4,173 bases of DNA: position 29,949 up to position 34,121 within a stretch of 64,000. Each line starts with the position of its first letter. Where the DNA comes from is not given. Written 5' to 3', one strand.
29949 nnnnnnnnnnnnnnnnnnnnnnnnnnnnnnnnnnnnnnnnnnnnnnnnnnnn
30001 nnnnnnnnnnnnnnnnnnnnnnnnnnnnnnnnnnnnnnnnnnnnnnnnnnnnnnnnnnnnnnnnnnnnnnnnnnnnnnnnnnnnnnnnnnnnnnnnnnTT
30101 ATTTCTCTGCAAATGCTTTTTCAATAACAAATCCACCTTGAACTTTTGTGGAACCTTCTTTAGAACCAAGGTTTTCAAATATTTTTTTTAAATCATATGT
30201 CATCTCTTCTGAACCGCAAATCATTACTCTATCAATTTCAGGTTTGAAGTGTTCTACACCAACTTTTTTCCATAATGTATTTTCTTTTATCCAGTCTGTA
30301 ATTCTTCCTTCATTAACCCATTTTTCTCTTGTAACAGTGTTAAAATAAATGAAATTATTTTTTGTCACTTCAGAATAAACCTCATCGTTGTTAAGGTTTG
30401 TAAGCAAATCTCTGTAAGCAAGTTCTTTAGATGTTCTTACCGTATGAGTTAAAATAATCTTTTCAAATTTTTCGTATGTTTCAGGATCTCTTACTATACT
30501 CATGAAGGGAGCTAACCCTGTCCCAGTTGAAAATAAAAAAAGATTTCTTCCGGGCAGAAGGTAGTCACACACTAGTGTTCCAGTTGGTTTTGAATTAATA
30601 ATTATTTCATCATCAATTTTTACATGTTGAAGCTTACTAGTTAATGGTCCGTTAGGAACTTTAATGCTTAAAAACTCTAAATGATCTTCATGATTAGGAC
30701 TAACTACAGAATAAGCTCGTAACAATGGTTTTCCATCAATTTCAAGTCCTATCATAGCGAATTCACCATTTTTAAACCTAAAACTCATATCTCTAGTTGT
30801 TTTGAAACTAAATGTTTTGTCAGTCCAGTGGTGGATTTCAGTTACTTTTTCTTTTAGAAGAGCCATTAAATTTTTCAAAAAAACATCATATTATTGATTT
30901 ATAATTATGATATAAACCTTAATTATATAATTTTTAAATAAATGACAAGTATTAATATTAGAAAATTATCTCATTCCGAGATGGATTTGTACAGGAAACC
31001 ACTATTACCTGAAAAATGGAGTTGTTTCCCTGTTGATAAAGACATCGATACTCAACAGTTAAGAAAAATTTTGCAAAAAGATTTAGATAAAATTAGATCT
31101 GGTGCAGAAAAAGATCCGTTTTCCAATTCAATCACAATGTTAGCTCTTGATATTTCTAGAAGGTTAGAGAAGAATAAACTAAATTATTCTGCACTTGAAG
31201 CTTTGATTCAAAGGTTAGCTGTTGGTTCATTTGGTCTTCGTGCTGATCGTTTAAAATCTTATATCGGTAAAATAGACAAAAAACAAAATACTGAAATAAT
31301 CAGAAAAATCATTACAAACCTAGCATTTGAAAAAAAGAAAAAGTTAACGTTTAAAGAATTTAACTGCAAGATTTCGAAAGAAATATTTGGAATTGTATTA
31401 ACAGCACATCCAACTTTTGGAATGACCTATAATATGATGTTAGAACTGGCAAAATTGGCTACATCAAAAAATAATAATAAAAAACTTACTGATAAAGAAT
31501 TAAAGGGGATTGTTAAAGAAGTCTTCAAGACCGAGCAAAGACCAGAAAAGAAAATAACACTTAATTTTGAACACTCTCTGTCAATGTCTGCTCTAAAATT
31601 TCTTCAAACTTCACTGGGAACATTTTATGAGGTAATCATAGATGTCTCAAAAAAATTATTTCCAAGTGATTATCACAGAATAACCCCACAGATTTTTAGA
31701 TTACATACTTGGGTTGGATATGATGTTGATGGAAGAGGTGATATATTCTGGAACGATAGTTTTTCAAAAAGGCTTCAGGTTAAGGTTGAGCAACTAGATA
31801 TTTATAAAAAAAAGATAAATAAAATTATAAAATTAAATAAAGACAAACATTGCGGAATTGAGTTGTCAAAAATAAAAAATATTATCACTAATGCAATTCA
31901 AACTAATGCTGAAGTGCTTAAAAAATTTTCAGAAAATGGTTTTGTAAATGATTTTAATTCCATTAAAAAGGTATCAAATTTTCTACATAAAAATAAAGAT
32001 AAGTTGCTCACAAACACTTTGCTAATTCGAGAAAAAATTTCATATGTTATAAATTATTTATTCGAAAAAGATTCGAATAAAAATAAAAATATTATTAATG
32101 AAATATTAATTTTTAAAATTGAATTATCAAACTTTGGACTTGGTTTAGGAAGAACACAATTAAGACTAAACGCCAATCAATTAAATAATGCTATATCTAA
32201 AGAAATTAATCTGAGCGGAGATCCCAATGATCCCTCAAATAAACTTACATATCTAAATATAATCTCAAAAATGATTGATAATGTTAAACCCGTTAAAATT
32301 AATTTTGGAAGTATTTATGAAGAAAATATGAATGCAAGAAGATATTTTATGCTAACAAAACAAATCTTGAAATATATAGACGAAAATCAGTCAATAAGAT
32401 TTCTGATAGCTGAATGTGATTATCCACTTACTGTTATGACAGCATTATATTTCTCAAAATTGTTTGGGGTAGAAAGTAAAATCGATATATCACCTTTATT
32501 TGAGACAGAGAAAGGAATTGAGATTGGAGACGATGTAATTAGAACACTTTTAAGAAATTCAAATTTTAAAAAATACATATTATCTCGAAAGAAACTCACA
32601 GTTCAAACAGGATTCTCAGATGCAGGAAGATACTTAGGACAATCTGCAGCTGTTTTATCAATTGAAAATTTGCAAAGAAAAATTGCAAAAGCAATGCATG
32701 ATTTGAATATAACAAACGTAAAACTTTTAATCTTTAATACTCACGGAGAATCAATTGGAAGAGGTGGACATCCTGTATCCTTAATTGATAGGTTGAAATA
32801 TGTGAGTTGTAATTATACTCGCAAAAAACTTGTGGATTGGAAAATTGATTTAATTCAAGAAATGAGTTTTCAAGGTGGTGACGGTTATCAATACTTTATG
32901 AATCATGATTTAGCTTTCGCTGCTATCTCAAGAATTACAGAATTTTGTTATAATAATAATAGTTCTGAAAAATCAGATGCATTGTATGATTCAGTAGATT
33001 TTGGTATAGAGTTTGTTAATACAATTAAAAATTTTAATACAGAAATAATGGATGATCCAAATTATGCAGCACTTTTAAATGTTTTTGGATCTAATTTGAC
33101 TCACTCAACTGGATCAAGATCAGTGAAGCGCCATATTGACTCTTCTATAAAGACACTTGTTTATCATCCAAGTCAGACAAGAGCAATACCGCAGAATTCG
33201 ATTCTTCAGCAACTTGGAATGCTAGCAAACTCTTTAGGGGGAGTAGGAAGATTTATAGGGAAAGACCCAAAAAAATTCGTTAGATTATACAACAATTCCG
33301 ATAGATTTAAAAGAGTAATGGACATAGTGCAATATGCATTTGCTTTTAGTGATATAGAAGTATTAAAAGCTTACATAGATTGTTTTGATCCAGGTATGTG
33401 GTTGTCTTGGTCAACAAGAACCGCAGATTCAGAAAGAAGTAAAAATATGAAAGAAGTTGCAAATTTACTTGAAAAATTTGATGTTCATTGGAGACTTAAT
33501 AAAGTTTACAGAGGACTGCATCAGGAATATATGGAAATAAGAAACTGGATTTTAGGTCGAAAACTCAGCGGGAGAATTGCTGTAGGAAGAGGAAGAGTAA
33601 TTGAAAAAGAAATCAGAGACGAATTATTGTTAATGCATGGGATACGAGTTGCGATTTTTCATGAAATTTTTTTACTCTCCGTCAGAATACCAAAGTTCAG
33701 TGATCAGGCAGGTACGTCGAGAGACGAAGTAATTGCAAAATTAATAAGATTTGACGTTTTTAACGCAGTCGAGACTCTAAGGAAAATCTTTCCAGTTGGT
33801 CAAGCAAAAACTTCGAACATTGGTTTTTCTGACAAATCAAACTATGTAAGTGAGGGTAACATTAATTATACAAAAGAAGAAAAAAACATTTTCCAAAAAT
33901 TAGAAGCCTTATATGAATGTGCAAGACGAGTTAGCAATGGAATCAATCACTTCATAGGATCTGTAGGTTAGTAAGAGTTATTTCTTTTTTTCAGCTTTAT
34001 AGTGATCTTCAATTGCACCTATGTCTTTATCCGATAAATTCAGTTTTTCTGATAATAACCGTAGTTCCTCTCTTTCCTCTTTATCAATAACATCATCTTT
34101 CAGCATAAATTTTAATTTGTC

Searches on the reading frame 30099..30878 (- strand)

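Call 50: search_protein_families(library=pfam, proteins=[window:30099-30878:-], max_evalue=0.00001)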
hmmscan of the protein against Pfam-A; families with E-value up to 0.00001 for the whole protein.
window:30099-30878:- (259 aa): 2 families
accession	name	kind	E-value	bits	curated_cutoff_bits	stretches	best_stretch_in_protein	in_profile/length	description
PF00175.26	NAD_binding_1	-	1.8e-09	38.6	22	1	117-229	3-106/109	Oxidoreductase NAD-binding domain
PF00970.30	FAD_binding_6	-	9.1e-08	32.8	21.1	1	19-101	13-96/99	Oxidoreductase FAD-binding domain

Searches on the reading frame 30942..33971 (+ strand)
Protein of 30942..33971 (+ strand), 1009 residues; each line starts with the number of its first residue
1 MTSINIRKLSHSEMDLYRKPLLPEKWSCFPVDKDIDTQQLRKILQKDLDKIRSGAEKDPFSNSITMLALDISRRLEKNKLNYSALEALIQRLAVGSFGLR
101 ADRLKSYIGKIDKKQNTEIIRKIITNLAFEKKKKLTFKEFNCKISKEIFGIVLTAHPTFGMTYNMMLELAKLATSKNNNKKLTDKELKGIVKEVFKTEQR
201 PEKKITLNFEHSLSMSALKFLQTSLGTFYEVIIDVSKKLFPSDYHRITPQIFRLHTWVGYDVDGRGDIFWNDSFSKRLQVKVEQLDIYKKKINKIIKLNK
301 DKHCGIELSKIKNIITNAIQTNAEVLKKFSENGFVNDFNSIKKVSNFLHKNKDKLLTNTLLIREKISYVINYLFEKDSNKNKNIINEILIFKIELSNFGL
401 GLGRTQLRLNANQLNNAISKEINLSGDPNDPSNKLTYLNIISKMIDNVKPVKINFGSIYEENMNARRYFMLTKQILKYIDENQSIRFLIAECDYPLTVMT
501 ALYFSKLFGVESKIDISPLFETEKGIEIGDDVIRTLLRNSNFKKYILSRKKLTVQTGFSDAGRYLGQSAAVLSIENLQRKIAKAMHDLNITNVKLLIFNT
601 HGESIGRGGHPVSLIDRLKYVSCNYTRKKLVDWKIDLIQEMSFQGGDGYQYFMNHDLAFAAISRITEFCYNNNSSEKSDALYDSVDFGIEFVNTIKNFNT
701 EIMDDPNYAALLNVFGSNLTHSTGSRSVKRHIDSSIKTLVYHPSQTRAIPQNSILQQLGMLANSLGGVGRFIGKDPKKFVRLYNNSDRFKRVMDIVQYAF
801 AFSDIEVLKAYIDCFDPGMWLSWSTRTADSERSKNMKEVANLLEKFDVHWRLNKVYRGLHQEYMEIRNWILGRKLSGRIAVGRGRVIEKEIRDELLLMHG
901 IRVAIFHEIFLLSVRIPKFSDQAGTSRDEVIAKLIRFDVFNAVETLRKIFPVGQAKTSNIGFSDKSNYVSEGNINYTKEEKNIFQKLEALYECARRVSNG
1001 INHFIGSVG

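Call 50: search_protein_families(library=pfam, proteins=[window:30942-33971:+], max_evalue=0.00001)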
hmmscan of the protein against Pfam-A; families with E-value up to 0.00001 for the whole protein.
window:30942-33971:+ (1009 aa): 1 family
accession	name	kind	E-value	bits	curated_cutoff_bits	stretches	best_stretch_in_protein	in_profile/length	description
PF00311.23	PEPcase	-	1e-17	63.8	22.4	1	115-612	98-623/919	Phosphoenolpyruvate carboxylase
